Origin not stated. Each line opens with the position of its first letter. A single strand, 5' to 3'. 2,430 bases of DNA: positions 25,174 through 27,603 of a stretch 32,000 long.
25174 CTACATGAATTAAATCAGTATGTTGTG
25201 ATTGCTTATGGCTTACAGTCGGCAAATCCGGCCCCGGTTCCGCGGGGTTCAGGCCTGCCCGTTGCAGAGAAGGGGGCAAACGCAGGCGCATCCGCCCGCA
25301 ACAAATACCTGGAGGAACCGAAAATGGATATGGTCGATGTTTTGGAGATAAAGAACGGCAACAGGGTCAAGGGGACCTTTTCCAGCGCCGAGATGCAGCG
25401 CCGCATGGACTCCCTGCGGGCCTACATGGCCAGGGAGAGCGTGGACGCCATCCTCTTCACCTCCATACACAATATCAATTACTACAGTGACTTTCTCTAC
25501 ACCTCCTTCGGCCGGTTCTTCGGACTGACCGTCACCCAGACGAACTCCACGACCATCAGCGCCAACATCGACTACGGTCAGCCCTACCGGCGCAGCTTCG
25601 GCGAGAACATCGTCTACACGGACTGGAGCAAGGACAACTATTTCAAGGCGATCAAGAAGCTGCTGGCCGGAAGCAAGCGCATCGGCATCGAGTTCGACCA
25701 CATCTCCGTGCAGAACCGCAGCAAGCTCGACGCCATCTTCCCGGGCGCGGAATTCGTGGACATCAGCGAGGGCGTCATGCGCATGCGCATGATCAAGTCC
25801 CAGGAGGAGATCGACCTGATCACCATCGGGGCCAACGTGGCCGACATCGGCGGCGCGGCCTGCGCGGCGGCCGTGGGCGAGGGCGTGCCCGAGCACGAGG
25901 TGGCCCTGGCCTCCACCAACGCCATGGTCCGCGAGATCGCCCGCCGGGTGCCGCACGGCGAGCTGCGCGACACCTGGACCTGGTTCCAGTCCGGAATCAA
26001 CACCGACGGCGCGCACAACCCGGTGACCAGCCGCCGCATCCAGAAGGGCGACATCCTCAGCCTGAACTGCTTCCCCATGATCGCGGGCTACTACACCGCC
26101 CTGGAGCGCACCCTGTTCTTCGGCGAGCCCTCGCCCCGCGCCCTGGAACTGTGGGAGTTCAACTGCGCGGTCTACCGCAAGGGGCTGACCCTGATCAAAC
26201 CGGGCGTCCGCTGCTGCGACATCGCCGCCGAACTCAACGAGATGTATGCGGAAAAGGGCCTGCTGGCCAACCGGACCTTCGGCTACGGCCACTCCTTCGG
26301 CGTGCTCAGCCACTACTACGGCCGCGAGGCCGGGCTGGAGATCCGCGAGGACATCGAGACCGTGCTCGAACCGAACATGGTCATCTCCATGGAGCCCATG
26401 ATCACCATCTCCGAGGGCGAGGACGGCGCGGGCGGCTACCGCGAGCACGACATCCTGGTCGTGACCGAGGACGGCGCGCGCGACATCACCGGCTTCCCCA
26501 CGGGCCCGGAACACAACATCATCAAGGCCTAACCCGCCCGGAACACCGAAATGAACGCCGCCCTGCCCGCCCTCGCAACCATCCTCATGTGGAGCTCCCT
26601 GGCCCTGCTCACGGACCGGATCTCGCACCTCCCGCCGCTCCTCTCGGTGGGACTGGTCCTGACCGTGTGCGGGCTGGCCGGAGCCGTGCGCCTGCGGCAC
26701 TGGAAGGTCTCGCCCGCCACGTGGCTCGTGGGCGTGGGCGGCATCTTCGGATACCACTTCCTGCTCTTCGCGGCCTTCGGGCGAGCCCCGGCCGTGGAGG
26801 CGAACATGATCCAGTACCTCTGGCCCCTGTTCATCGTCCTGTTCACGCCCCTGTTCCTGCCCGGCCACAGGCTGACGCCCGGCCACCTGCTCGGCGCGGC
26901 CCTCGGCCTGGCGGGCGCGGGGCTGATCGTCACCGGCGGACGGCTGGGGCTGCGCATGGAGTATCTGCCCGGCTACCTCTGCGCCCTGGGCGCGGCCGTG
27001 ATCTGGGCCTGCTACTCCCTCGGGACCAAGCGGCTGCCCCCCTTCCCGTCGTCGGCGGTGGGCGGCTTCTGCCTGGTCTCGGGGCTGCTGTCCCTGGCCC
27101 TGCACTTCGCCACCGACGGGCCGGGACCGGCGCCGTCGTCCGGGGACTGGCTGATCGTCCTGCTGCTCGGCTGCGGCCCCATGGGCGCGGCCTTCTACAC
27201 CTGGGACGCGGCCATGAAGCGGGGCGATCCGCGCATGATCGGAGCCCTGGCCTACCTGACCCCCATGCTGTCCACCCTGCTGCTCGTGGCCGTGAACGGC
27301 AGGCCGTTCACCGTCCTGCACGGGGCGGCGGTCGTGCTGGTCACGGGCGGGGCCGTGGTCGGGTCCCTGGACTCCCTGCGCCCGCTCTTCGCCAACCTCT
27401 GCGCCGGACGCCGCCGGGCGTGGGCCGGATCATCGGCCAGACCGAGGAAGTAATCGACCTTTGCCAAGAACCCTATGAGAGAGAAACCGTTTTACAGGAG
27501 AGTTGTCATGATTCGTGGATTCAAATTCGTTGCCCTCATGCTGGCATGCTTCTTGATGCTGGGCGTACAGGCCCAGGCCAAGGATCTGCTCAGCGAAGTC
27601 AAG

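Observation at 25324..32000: Creatinase physically linked to transporters, a LysR regulator and the urease accessory gene ureD: a candidate creatine-to-ammonia module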

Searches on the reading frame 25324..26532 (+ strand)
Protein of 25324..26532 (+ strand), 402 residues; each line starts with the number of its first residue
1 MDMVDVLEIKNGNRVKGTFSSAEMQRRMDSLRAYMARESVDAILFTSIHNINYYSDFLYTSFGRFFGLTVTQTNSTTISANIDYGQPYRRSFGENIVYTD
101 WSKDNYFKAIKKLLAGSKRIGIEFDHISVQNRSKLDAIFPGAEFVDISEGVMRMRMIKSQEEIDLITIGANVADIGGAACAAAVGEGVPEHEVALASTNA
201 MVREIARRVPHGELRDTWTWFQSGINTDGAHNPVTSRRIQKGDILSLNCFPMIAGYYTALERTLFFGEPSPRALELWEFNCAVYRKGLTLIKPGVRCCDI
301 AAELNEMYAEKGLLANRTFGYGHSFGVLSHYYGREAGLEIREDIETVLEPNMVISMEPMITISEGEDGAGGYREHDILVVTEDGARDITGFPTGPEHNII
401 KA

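Call 6: search_protein_families(library=pfam, proteins=[window:25324-26532:+])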
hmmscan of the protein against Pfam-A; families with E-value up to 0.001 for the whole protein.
window:25324-26532:+ (402 aa): 2 families
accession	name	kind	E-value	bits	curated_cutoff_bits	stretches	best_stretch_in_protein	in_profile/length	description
PF00557.29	Peptidase_M24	-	2.8e-31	109.4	23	1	173-382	7-208/208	Metallopeptidase family M24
PF01321.24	Creatinase_N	-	1.7e-21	77.5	22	1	27-157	1-128/128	Creatinase/Prolidase N-terminal domain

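Call 7: search_protein_families(library=ncbifam, proteins=[window:25324-26532:+])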
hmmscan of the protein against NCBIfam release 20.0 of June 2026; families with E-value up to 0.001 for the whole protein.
window:25324-26532:+ (402 aa): 11 families
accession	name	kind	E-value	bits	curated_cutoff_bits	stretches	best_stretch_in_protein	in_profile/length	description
NF040821.1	dipep_PepQ_Arch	equivalog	1.3e-29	103.3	630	1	27-389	2-339/346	Xaa-Pro dipeptidase PepQ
NF038259.1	ectoine_DoeA_2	exception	9.3e-24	83.8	575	1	16-387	6-375/386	ectoine hydrolase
NF011174.0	PRK14576.1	subfamily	4e-16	58.9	487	1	117-384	137-390/405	putative endopeptidase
NF007310.0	PRK09795.1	equivalog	1.6e-15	56.8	393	1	28-388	4-348/361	aminopeptidase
TIGR00500.1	met_pdase_I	equivalog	2.2e-15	56.9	171.35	1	157-366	3-209/247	type I methionyl aminopeptidase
TIGR02993.1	ectoine_eutD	equivalog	1e-12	47.9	613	1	16-359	3-356/391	ectoine hydrolase DoeA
NF011173.0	PRK14575.1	equivalog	2.6e-12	46.4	850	1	117-356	138-367/406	putative peptidase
NF011720.0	PRK15173.1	subfamily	7.6e-11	41.6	420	1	117-329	75-280/343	peptidase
NF008970.0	PRK12318.1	equivalog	1.9e-08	33.9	267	1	156-365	42-249/291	methionyl aminopeptidase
NF043017.1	DimsulpropLyDddP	equivalog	4.8e-08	32.2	600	1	115-393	167-438/443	dimethylsulfonioproprionate lyase DddP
NF008131.0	PRK10879.1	equivalog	3.3e-05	22.9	465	1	141-389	157-418/438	Xaa-Pro aminopeptidase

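Call 8: search_solved_structures(query=window:25324-26532:+, show_alignments=2, max_evalue=0.00001)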
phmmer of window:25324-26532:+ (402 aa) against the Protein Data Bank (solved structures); distinct sequences matched with E-value up to 0.00001: 27.
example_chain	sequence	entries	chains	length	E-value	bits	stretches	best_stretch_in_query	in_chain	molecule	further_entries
7yto_D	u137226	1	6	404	2.5e-176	589.3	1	2-401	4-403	Creatine amidinohydrolase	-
1chm_A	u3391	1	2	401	1.2e-169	567.4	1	4-401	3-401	CREATINE AMIDINOHYDROLASE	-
1kp0_A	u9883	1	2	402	1.7e-167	560.3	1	3-402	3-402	CREATINE AMIDINOHYDROLASE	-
3q6d_A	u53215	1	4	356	2.1e-23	85.9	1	26-392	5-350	Proline dipeptidase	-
1wy2_A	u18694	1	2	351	2.6e-23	85.6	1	25-389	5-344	Xaa-Pro dipeptidase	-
1pv9_A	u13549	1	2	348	2.6e-21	79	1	24-389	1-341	Xaa-Pro dipeptidase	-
5giu_A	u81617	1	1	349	3.9e-20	75.1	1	27-386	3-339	Proline dipeptidase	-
5cdl_A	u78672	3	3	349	4e-20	75.1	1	27-386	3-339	Proline dipeptidase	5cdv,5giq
7n02_A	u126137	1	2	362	4.7e-19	71.6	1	27-389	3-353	Aminopeptidase P family protein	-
7k3u_A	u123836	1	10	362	4.9e-19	71.5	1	27-389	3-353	Aminopeptidase P family protein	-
4zng_C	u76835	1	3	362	9e-19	70.7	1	27-389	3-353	Prolidase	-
6xmr_A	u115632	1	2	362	1.2e-18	70.2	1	27-389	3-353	Aminopeptidase P family protein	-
2zsg_A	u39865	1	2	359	5.5e-17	64.8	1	29-392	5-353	Aminopeptidase P, putative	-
4ege_A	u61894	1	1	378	2.1e-14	56.3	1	14-392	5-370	Dipeptidase PepE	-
5cnx_A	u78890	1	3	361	4.8e-13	51.8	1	29-392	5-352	Aminopeptidase YpdF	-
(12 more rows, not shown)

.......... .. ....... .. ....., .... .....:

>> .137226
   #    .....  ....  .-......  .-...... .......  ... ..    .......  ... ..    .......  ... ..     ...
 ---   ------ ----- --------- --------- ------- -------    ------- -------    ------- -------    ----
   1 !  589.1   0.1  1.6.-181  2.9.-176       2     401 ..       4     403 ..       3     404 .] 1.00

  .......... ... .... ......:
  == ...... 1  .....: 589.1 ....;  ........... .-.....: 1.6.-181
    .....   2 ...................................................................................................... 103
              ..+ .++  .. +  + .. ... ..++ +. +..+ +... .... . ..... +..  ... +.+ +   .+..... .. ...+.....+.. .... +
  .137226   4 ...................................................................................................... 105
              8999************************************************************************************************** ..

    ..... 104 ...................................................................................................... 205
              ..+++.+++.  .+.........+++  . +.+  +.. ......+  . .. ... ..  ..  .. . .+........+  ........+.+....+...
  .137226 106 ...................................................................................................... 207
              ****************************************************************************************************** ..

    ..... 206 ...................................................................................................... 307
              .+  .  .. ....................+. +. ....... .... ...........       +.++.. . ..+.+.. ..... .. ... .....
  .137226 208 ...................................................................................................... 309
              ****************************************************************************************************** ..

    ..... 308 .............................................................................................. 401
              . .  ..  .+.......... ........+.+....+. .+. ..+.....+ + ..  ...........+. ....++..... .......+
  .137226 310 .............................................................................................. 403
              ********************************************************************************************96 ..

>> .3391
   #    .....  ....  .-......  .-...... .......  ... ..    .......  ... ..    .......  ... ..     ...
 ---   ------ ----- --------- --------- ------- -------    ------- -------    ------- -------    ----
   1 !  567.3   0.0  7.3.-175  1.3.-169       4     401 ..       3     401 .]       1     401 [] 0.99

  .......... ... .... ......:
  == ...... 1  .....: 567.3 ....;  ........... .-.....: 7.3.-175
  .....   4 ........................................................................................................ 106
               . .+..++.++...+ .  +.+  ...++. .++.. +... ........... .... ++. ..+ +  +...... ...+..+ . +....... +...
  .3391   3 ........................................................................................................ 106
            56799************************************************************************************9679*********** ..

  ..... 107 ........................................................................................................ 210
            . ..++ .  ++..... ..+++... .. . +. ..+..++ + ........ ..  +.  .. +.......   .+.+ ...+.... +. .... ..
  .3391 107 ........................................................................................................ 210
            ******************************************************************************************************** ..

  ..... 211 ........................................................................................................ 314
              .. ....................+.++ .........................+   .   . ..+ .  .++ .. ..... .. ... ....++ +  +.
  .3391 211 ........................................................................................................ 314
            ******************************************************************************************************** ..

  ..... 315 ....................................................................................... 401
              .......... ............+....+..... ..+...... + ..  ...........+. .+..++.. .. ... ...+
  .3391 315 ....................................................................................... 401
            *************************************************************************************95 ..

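Call 10: find_encoding_contigs(protein=window:25324-26532:+, flank=10000, max_places=6)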
Protein window:25324-26532:+ (402 aa): no gene with exactly this product is on record in the collection.

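Call 12: find_related_loci(query=window:25324-26532:+, collection=genome_contigs, flank=10000)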
Query window:25324-26532:+ (402 aa) in genome_contigs; peptide patterns used: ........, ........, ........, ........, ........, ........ (x = any residue, [..] = any of these).
600 stretches matched a pattern (row limit reached: there are more); 594 encode a relative of the query (tblastn E <= 1e-3); the best 80 are kept; 80 distinct loci.
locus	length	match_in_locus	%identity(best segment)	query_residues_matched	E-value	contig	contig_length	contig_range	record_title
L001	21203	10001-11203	68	1-400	0e+0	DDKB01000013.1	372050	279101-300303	MAG TPA_asm: Stutzerimonas stutzeri isolate UBA2609 UBA2609_contig_19, whole genome shotgun sequence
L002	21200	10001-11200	71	3-402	0e+0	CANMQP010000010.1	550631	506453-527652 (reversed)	uncultured Kiloniellaceae bacterium isolate 2-526A_2.fasta genome assembly, contig: NODE_6, whole genome shotgun sequenc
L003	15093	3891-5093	69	2-402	0e+0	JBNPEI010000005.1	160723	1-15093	MAG: Rhodospirillales bacterium isolate fr_S2C249 S2CNODE_47_length_160723_cov_15_115763, whole genome shotgun sequence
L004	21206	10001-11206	68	1-402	0e+0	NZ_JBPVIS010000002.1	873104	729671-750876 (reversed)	Vibrio sp. WXL210 wxl210_ctg002, whole genome shotgun sequence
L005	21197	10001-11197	67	2-400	0e+0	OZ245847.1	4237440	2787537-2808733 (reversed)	MAG: Rhodospirillales bacterium isolate a3b51f7d-2ba9-4b20-b109-360ef5d28540 genome assembly, chromosome: 1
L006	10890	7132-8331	69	3-402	0e+0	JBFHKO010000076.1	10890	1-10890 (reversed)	MAG: Aeromonadaceae bacterium isolate Mix_sand07.2021.05.G.90 k141_2302158_length_10890_cov_10.0000, whole genome shotgu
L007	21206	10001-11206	67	1-402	0e+0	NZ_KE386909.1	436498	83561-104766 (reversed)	Aliagarivorans marinus DSM 23064 G461DRAFT_scaffold00003.3, whole genome shotgun sequence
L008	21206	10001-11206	69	2-402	0e+0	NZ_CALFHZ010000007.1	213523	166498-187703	MAG: uncultured Thiothrix sp. isolate SRR6231133_bin.14_CONCOCT_v1.1_MAG ERZ650265.12, whole genome shotgun sequence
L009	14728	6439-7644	66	1-402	0e+0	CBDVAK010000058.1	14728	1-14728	MAG TPA_asm: uncultured Candidatus Competibacteraceae bacterium isolate SRR22302373_binner13_Refined_115 genome assembly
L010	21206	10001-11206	69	2-402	0e+0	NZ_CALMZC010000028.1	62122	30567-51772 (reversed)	MAG: uncultured Thiothrix sp. isolate SRR2107216_bin.17_CONCOCT_v1.1_MAG ERZ794920.142, whole genome shotgun sequence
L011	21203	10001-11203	67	1-400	0e+0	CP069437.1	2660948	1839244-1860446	Moraxella osloensis strain FDAARGOS_1202 chromosome, complete genome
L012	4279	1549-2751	67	1-400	0e+0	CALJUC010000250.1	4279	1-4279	MAG TPA_asm: uncultured Moraxella sp. isolate SRR6231213_bin.3_CONCOCT_v1.1_MAG genome assembly, contig: ERZ650253.10235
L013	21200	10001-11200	66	2-401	0e+0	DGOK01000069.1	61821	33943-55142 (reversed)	MAG TPA_asm: Rhodospirillaceae bacterium UBA4468 UBA4468_contig_5239, whole genome shotgun sequence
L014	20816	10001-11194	67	3-400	0e+0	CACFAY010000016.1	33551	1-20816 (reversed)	uncultured SAR324 cluster bacterium isolate AG-404-P05 genome assembly, contig: AG-404-P05_NODE_16, whole genome shotgun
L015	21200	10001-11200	69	1-400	0e+0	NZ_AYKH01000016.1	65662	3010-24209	Salinisphaera orenii MK-B5 contig23, whole genome shotgun sequence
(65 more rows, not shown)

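Call 19: search_protein_families(library=pfam, proteins=[L011:6855-8786:+, L011:8845-9816:-, L011:11251-12594:+, L011:12750-13718:+, L011:13848-14792:+, L011:14843-15145:+, L011:15170-17305:+, L011:17223-17879:+, L011:17876-18709:+, L011:18760-19461:+], max_evalue=0.00001)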
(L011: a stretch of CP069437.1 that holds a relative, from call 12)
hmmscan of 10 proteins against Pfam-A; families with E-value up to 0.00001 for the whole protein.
L011:6855-8786:+ (643 aa): 2 families
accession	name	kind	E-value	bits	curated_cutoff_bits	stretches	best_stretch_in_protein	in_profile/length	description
PF00501.34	AMP-binding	-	5.8e-64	216.7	29.9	1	34-444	5-384/384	AMP-binding enzyme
PF13193.12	AMP-binding_C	-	1.5e-16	61.5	24.5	1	499-574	2-76/76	AMP-binding enzyme C-terminal domain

L011:8845-9816:- (323 aa): 3 families
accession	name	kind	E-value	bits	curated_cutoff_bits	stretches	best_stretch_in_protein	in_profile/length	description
PF12833.13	HTH_18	-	9.3e-26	90.4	33.6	1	243-321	1-79/80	Helix-turn-helix domain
PF00165.29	HTH_AraC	-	2.2e-16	60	26.6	2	230-269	1-40/42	Bacterial regulatory helix-turn-helix proteins, AraC family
PF01965.30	DJ-1_PfpI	-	6.5e-08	33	26.6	1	13-182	1-165/165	DJ-1/PfpI family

L011:11251-12594:+ (447 aa): 2 families
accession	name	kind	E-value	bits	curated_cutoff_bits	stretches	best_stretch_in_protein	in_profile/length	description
PF07690.21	MFS_1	-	3.8e-50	171.2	33.4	2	43-396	6-345/347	Major Facilitator Superfamily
PF00083.30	Sugar_tr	-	2.8e-32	112.6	22.3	2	34-233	5-198/452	Sugar (and other) transporter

L011:12750-13718:+ (322 aa): 1 family
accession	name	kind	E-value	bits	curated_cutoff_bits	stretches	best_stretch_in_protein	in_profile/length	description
PF00892.27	EamA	-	1.7e-43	148.6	28.2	2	167-304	2-134/135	EamA-like transporter family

L011:13848-14792:+ (314 aa): 1 family
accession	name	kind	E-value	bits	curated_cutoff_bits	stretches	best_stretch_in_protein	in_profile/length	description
PF01774.22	UreD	-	3.1e-38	132.3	27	1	54-284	2-200/201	UreD urease accessory protein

L011:14843-15145:+ (100 aa): 1 family
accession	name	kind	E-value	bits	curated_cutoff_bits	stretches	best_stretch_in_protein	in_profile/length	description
PF00547.23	Urease_gamma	-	5.7e-45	152.2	23.9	1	1-99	1-99/99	Urease, gamma subunit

L011:15170-17305:+ (711 aa): 4 families
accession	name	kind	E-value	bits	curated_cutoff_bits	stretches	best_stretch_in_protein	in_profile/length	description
PF01979.26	Amidohydro_1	-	1.8e-72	244.9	25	2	238-505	1-276/345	Amidohydrolase family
PF00449.26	Urease_alpha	-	2.4e-51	173.6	23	1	116-232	2-121/121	Urease alpha-subunit, N-terminal domain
PF00699.25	Urease_beta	-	1.5e-40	137.6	25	1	4-100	2-98/98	Urease beta subunit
PF07969.17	Amidohydro_3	-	1.4e-12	48.3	29.7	1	522-592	386-457/472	Amidohydrolase family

L011:17223-17879:+ (218 aa): 2 families
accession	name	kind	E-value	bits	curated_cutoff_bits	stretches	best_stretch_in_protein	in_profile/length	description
PF05194.17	UreE_C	-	1e-23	83.8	23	1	114-200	2-87/87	UreE urease accessory protein, C-terminal domain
PF02814.20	UreE_N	-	1.4e-14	53.8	26.9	1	60-106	16-62/62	UreE urease accessory protein, N-terminal domain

L011:17876-18709:+ (277 aa): 1 family
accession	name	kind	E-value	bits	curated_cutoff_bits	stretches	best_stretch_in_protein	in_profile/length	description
PF01730.21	UreF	-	4.8e-22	79.3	23.3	1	49-191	1-150/151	UreF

L011:18760-19461:+ (233 aa): 1 family
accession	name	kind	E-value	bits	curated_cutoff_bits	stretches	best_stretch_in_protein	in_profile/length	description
PF02492.25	cobW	-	6.7e-40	137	20.7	1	20-190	3-179/180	CobW/HypB/UreG, nucleotide-binding domain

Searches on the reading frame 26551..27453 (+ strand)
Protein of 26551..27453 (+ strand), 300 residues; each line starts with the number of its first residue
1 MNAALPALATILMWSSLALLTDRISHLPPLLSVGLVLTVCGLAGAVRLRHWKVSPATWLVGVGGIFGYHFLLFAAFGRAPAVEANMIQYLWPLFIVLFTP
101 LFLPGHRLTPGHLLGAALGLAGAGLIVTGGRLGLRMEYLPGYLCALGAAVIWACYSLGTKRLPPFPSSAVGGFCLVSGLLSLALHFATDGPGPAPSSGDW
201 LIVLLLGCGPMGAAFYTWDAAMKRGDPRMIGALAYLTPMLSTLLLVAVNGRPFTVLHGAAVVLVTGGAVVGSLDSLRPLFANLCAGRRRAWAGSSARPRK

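Call 6: search_protein_families(library=pfam, proteins=[window:26551-27453:+])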
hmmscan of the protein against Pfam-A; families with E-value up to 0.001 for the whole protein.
window:26551-27453:+ (300 aa): 1 family
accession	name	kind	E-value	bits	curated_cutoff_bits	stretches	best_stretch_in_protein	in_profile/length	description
PF00892.27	EamA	-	1.8e-25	90.2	28.2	2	140-270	2-132/135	EamA-like transporter family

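Call 7: search_protein_families(library=ncbifam, proteins=[window:26551-27453:+])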
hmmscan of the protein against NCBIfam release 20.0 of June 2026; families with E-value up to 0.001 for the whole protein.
window:26551-27453:+ (300 aa): 3 families
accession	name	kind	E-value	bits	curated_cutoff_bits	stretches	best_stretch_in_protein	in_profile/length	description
NF050091.1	ArAmAcExpYddG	equivalog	4.7e-76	256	300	1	7-273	10-284/285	aromatic amino acid exporter YddG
NF008676.0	PRK11689.1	equivalog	7.3e-25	87.7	194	1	3-271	7-287/297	aromatic amino acid DMT transporter YddG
TIGR00950.1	2A78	equivalog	5.1e-17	62.1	230.2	1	51-263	43-258/264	carboxylate/amino acid/amine transporter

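Call 72: search_solved_structures(query=window:26551-27453:+, max_evalue=0.001, show_alignments=0)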
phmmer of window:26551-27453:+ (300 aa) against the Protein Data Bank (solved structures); distinct sequences matched with E-value up to 0.001: 1.
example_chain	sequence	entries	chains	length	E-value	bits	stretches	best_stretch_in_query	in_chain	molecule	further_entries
5i20_A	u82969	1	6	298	2.7e-60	207.7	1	3-274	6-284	Uncharacterized protein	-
